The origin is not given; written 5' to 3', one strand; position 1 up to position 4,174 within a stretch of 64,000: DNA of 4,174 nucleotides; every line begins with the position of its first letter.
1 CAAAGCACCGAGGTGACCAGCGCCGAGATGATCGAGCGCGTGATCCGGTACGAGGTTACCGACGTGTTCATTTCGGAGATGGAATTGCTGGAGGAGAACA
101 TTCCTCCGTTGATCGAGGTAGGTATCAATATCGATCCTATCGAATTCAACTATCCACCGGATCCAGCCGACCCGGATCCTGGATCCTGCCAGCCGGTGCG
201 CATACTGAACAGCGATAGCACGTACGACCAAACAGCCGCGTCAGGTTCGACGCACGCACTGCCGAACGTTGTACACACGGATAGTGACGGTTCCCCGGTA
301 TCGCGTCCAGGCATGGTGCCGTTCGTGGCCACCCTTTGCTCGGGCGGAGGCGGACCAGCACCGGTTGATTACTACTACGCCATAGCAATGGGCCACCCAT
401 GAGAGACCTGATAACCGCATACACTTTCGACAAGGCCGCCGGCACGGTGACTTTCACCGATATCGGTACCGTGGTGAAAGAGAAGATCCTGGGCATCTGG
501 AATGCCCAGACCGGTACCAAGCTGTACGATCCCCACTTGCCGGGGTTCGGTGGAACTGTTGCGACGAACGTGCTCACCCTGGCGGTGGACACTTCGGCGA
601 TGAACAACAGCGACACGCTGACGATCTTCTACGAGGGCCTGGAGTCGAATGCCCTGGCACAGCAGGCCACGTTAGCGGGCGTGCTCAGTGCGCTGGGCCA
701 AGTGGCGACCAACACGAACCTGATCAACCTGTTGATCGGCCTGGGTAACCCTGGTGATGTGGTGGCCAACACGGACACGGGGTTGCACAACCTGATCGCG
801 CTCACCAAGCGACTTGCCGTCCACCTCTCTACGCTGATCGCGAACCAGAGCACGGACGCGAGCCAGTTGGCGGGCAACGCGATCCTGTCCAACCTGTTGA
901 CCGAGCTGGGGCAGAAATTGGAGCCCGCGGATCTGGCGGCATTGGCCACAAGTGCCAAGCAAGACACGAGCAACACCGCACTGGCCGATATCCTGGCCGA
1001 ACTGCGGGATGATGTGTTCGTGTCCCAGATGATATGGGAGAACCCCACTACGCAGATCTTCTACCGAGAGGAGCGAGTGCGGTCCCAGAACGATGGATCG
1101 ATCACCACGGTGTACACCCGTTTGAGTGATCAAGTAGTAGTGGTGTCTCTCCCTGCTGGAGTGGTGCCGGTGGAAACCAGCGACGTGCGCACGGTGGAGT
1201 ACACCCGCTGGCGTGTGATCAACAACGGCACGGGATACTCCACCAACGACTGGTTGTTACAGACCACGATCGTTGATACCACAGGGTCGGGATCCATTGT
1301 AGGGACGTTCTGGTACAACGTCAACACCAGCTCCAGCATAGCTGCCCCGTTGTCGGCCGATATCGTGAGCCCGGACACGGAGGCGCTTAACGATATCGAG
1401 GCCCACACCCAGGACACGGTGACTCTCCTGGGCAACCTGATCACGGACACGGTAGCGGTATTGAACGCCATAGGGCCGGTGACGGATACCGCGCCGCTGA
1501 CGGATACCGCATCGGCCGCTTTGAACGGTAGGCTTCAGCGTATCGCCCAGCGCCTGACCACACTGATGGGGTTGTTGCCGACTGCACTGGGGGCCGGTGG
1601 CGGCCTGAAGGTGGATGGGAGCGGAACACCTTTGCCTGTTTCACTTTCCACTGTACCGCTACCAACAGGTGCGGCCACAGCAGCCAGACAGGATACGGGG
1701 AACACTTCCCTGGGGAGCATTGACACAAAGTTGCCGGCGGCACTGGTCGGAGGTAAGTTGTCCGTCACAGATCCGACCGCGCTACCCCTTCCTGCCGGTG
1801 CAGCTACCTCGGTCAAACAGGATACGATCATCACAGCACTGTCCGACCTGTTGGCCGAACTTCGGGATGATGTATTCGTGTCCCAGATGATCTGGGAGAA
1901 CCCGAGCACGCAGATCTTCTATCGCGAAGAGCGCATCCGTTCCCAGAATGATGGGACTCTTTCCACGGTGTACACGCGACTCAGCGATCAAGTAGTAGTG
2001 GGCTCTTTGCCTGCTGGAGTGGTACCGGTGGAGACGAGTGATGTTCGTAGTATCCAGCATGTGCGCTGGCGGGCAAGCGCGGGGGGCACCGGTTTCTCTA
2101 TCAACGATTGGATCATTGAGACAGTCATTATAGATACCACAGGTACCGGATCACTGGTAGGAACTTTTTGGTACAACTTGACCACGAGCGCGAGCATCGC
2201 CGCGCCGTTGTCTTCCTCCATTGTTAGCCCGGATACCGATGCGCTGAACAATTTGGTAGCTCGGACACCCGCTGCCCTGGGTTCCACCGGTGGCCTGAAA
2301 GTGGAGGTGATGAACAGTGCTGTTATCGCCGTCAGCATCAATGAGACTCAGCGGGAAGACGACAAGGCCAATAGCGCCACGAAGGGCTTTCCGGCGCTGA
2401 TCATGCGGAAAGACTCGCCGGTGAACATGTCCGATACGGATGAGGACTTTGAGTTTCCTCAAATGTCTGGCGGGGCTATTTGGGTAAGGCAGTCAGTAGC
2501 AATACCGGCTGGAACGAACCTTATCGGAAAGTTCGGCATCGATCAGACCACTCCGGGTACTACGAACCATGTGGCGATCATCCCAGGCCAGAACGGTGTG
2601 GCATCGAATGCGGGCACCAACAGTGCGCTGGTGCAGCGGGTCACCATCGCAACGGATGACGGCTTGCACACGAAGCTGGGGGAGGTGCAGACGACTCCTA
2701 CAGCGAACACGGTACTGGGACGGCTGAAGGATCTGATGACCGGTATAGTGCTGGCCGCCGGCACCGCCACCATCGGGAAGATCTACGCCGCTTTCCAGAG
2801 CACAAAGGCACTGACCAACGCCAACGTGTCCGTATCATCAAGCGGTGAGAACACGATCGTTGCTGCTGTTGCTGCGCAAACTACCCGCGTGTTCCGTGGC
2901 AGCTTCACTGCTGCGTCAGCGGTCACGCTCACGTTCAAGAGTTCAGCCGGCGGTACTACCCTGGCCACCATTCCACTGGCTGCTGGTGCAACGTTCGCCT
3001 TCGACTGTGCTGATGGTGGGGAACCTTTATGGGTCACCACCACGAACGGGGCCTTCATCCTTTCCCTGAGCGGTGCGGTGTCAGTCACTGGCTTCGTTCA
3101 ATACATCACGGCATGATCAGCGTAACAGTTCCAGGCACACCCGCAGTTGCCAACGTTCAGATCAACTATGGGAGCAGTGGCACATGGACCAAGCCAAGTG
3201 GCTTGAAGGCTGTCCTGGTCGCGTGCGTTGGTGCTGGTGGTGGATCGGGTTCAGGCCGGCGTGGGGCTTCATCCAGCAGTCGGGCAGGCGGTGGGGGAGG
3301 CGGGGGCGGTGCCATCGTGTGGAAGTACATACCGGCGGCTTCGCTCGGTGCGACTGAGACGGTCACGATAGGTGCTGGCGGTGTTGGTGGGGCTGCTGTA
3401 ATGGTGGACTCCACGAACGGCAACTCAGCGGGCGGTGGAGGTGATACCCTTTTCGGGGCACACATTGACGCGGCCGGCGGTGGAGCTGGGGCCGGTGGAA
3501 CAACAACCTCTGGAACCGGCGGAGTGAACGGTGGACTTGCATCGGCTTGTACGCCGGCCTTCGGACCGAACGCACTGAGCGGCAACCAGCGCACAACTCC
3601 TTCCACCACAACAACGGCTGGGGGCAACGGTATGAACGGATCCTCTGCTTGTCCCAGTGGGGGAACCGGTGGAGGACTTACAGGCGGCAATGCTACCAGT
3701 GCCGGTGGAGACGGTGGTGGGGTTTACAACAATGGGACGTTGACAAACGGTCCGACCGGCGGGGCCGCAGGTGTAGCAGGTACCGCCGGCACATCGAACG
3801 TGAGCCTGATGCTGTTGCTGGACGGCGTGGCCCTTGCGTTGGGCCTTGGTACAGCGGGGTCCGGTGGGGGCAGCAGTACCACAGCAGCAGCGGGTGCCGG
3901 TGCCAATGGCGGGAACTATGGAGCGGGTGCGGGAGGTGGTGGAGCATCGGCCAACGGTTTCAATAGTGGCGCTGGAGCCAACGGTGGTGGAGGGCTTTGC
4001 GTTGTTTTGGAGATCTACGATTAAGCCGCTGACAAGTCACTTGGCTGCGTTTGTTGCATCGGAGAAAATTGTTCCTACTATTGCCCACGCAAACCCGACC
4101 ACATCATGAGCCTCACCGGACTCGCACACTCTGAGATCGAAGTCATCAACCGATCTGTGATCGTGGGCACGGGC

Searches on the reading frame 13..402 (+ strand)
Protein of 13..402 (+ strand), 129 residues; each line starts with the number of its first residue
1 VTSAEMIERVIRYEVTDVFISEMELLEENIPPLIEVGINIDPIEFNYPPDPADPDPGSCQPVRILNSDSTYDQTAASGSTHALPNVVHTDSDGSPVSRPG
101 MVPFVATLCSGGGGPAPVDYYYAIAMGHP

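Call 77: search_protein_families(library=pfam, alignment_id=A3, max_evalue=0.001)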
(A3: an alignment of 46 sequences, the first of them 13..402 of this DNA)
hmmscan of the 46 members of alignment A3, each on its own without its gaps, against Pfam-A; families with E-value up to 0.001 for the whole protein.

A. member 1, window:13-402:+ (129 aa): 0 families

B. families by the number of members that match (of 46 scanned): 7 families
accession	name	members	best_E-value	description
PF24835.1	DUF7717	1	6.2e-13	Family of unknown function (DUF7717)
PF00226.36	DnaJ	1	2.2e-10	DnaJ domain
PF23802.1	DUF7178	1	1.6e-08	Family of unknown function (DUF7178)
PF20186.3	DUF6549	1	2.9e-08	Family of unknown function (DUF6549)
PF00166.26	Cpn10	1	9.8e-06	Chaperonin 10 Kd subunit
PF00216.26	Bac_DNA_binding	1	0.00019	Bacterial DNA-binding protein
PF23498.1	MgtT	1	0.00078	MgtT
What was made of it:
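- On RsbU/SpoIIE-type sigma-factor partner switches: None among the window ORFs (call 77). jackhmmer found no STAS-like protein among 690 neighbours of the 79 cellular relatives.
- On KKP-type prophage kinase-phosphatase modules: No kinase in the window (call 77).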

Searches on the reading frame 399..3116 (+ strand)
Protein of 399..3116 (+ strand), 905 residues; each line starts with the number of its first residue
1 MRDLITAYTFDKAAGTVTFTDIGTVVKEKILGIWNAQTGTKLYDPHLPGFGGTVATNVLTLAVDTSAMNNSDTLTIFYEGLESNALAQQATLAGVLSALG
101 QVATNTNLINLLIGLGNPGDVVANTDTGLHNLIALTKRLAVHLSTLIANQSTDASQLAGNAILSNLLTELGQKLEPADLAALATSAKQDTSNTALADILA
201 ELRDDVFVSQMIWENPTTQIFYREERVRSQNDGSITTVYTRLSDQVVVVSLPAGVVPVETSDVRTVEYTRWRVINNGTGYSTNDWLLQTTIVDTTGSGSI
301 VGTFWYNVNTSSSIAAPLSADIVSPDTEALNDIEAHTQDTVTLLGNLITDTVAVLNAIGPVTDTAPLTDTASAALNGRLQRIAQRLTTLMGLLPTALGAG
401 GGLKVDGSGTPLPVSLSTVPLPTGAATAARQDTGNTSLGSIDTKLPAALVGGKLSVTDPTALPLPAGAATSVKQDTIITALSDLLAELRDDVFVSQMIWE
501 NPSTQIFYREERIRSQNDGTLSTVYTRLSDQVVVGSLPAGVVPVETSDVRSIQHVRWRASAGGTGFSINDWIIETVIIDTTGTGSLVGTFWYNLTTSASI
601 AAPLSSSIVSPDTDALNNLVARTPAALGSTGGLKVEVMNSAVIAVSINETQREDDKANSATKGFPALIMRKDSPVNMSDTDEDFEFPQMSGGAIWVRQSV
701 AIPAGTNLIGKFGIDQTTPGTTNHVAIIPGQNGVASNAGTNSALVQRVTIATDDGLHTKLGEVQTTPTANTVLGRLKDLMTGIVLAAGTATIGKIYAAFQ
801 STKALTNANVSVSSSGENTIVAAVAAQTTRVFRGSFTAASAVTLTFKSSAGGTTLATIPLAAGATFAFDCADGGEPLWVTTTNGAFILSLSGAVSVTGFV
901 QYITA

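Call 7: search_protein_families(library=pfam, proteins=[window:399-3116:+], max_evalue=0.01)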
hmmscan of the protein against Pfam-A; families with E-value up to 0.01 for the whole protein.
window:399-3116:+ (905 aa): 0 families

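Call 91: find_encoding_contigs(protein=window:399-3116:+, flank=10000, max_places=3)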
Protein window:399-3116:+ (905 aa): 1 contig read that carries it; 1 place shown.
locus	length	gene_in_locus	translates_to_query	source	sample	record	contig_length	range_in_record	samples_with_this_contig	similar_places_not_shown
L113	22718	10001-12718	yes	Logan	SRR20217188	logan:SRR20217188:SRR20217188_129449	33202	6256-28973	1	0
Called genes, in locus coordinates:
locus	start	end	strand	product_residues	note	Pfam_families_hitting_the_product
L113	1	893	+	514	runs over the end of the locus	PF03237:Terminase_6N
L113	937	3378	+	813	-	-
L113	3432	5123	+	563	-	-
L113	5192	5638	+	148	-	-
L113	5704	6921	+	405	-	-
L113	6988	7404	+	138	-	-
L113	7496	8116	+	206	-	-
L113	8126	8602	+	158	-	-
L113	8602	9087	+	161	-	-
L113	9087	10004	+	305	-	-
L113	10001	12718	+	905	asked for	-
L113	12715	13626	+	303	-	-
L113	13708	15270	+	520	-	-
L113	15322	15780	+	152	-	PF06841:Phage_T4_gp19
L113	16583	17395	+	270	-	-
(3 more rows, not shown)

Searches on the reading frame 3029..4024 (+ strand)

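Call 7: search_protein_families(library=pfam, proteins=[window:3029-4024:+], max_evalue=0.01)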
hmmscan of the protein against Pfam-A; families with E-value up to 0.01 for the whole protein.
window:3029-4024:+ (331 aa): 1 family
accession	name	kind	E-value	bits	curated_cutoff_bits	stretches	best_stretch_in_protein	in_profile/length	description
PF21722.4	Gly_rich_2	-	2.7e-05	24.7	24.3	0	50-325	6-222/226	Glycine-rich domain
